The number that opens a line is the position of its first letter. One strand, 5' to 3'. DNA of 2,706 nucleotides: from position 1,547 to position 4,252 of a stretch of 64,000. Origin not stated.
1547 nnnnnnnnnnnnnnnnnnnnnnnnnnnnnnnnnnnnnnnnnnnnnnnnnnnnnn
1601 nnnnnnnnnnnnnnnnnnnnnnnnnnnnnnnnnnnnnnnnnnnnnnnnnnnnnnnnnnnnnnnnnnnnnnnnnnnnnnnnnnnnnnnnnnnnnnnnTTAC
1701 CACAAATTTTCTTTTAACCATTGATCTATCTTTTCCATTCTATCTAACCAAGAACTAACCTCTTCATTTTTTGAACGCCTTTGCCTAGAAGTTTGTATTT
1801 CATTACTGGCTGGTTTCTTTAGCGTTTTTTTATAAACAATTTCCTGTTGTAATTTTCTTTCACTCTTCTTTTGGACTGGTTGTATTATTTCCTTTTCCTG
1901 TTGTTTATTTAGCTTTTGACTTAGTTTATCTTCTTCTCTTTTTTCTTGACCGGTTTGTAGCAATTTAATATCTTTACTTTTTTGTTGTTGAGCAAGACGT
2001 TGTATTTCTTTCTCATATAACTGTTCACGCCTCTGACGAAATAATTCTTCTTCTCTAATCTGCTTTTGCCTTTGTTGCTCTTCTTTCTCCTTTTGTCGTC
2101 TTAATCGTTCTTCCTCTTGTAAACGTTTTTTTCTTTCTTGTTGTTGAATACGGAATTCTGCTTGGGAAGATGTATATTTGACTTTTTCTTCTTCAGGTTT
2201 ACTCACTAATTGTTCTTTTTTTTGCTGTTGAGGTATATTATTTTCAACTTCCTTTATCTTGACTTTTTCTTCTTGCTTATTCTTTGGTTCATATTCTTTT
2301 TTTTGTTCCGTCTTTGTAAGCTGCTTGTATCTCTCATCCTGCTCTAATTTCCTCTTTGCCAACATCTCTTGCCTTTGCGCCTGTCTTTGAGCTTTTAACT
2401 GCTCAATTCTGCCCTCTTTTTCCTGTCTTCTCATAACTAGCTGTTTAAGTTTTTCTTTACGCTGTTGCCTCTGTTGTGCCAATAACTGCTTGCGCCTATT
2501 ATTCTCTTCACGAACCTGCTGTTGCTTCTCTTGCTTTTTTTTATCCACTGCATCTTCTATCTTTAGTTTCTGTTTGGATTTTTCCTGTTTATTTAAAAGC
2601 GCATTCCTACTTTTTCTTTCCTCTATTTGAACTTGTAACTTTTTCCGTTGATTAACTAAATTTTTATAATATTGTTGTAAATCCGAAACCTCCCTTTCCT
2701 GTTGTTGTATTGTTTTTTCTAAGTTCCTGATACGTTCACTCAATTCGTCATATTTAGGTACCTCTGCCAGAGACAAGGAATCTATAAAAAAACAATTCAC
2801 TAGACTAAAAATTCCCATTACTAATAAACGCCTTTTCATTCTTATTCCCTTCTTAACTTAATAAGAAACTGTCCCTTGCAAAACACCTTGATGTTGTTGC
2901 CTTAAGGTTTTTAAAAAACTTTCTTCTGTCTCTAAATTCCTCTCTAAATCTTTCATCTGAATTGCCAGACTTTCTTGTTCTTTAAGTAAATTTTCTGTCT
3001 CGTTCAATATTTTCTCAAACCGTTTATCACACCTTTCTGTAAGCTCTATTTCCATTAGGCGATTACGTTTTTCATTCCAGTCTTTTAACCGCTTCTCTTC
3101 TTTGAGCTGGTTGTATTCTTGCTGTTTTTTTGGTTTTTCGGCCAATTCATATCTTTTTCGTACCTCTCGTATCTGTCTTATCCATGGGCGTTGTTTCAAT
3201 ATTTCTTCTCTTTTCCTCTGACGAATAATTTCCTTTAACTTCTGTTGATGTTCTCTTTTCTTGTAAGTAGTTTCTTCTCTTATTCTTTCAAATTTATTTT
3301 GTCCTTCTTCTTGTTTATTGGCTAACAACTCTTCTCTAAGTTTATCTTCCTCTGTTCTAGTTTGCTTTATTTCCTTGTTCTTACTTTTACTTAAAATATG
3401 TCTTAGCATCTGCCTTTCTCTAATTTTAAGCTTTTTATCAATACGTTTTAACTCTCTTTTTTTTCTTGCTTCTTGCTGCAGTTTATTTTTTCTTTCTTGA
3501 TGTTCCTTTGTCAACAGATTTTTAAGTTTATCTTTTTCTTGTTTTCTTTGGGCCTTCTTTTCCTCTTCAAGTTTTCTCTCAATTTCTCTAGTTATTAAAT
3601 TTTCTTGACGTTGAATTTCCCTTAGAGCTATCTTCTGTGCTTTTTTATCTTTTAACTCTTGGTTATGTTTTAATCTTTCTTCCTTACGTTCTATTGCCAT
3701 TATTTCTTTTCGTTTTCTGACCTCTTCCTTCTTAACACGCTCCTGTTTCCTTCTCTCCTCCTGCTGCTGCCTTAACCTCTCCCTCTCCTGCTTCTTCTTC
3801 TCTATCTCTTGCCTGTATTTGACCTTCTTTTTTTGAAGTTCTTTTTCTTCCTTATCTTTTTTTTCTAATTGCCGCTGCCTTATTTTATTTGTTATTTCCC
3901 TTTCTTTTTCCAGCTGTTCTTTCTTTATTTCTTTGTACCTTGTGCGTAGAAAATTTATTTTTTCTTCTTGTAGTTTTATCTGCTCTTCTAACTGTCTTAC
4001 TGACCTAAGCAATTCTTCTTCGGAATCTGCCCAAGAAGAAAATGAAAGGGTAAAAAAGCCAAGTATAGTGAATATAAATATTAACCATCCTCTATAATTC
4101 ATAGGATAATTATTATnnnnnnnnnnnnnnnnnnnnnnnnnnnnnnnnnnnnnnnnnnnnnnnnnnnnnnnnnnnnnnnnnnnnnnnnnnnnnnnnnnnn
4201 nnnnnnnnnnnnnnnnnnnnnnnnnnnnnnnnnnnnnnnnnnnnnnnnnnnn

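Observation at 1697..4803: Tandem triplet of signal-peptide-bearing ER/K-rich (KEKE-type) proteins wedged between an ATPase and a secretin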

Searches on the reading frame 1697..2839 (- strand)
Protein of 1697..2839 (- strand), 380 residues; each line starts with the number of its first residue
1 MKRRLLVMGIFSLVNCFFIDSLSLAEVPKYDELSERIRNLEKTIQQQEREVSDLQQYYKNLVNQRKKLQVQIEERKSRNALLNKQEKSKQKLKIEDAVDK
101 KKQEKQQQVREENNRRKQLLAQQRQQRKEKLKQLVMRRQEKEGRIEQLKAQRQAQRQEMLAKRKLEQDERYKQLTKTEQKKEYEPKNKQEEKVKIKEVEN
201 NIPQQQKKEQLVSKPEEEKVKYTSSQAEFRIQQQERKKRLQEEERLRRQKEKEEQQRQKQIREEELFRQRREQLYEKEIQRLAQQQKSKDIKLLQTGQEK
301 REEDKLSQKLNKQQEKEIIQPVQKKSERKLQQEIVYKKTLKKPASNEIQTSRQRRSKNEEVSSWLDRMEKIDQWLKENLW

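Call 6: search_protein_families(library=pfam, proteins=[window:1697-2839:-], max_evalue=0.01)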
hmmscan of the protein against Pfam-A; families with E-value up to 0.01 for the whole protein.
window:1697-2839:- (380 aa): 0 families

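Call 7: search_protein_families(library=ncbifam, proteins=[window:1697-2839:-], max_evalue=0.01)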
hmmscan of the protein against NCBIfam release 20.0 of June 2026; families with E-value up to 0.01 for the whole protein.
window:1697-2839:- (380 aa): 0 families

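Call 60: search_solved_structures(query=window:1697-2839:-, max_evalue=1)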
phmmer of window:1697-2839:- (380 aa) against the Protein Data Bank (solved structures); distinct sequences matched with E-value up to 1: 0.

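Call 61: search_protein_families(library=pfam, proteins=[window:1697-2839:-], max_evalue=10)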
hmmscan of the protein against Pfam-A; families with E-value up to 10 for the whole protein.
window:1697-2839:- (380 aa): 0 families

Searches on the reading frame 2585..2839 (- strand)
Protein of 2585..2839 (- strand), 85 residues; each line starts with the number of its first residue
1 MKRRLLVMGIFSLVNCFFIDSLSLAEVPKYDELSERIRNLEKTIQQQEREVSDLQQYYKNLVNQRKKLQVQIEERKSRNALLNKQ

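Call 39: find_homologous_proteins(query=A2, max_evalue=0.01)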
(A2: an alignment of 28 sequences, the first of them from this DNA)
Query A2 (28 sequences) (85 aa, profile of the alignment): 2 proteins with E <= 0.01 among 738 candidates.
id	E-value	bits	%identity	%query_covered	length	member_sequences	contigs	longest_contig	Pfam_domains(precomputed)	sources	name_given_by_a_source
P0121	3.6e-12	64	-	-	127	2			-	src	-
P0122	1.7e-11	62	-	-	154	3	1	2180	-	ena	-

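Call 50: search_protein_representatives(alignment_id=A3)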
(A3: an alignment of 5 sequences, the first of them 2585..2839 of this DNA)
Query: 5 sequences, 87 profile positions. Proteins with E-value up to 0.001 (for the whole library): 32; up to 1e-10: 3; up to 1e-30: 0. The best 32 are listed.
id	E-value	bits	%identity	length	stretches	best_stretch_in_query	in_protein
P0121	3.2e-29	116.7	-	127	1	1-87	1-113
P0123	1.2e-15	73.2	-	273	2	1-87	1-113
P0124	3.6e-15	71.7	-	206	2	22-85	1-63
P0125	2.3e-09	53.1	-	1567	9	32-75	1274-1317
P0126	5.9e-07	45.4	-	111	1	1-80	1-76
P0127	6.5e-07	45.2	-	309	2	1-81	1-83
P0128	3.5e-06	42.9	-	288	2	6-80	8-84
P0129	4.1e-06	42.7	-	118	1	4-87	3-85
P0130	4.7e-06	42.5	-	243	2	11-85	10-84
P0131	4.9e-06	42.4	-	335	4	21-74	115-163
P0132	8.1e-06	41.7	-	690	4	28-72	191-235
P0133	1.3e-05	41.1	-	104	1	1-84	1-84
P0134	5.2e-05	39.1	-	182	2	42-83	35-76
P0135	5.8e-05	39.0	-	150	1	5-84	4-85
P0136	5.9e-05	38.9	-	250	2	1-80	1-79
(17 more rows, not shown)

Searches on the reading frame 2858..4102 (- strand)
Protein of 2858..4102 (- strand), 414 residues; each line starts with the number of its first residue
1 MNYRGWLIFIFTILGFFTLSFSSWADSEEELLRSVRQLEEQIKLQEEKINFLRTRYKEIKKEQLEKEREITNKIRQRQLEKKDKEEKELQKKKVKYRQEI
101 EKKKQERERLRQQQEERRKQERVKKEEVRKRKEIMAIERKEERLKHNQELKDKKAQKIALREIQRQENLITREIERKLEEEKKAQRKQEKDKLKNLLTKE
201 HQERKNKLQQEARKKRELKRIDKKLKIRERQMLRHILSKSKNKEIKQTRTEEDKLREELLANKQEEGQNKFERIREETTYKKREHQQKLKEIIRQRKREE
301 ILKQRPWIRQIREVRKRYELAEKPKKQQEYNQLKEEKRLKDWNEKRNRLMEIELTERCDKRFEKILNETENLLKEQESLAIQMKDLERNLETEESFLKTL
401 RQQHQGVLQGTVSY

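Call 6: search_protein_families(library=pfam, proteins=[window:2858-4102:-], max_evalue=0.01)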
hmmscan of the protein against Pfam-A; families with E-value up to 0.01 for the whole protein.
window:2858-4102:- (414 aa): 0 families

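Call 7: search_protein_families(library=ncbifam, proteins=[window:2858-4102:-], max_evalue=0.01)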
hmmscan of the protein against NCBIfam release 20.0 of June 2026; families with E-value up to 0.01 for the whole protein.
window:2858-4102:- (414 aa): 0 families

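Call 11: find_encoding_contigs(protein=window:2858-4102:-, flank=10000, max_places=6)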
Protein window:2858-4102:- (414 aa): no gene with exactly this product is on record in the collection.

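Call 12: find_homologous_proteins(query=window:2858-4102:-, max_evalue=0.001)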
Query window:2858-4102:-: 8000 candidates shared short words with the query, none scored E <= 0.001.

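Call 59: search_solved_structures(query=window:2858-4102:-, max_evalue=1)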
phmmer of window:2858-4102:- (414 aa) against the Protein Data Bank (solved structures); distinct sequences matched with E-value up to 1: 0.

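Call 61: search_protein_families(library=pfam, proteins=[window:2858-4102:-], max_evalue=10)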
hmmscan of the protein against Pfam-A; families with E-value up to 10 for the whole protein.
window:2858-4102:- (414 aa): 0 families

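Call 62: predict_structure(protein=window:2858-4102:-)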
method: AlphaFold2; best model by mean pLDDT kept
length: 414 residues; sequences in the alignment: 1
mean_pLDDT: 80.1   pTM: 0.25
mean pLDDT of the five models: 80.1, 78.9, 78.0, 77.3, 76.8
residues with pLDDT >= 90: 67; 70-90: 275; 50-70: 55; < 50: 17
segments of 3 or more residues with pLDDT < 50: 236-247
pLDDT, mean of each block of 10 residues (from residue 1): 77 70 51 73 86 90 90 90 91 91 90 87 87 84 89 89 89 90 90 88 87 83 74 49 44 62 65 74 82 84 78 77 74 85 87 84 87 88 87 85 72 49
secondary structure, 60 per line:
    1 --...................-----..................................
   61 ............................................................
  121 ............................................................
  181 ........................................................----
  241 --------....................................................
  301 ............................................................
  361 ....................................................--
elements in order: H3-21 H27-236 H249-412
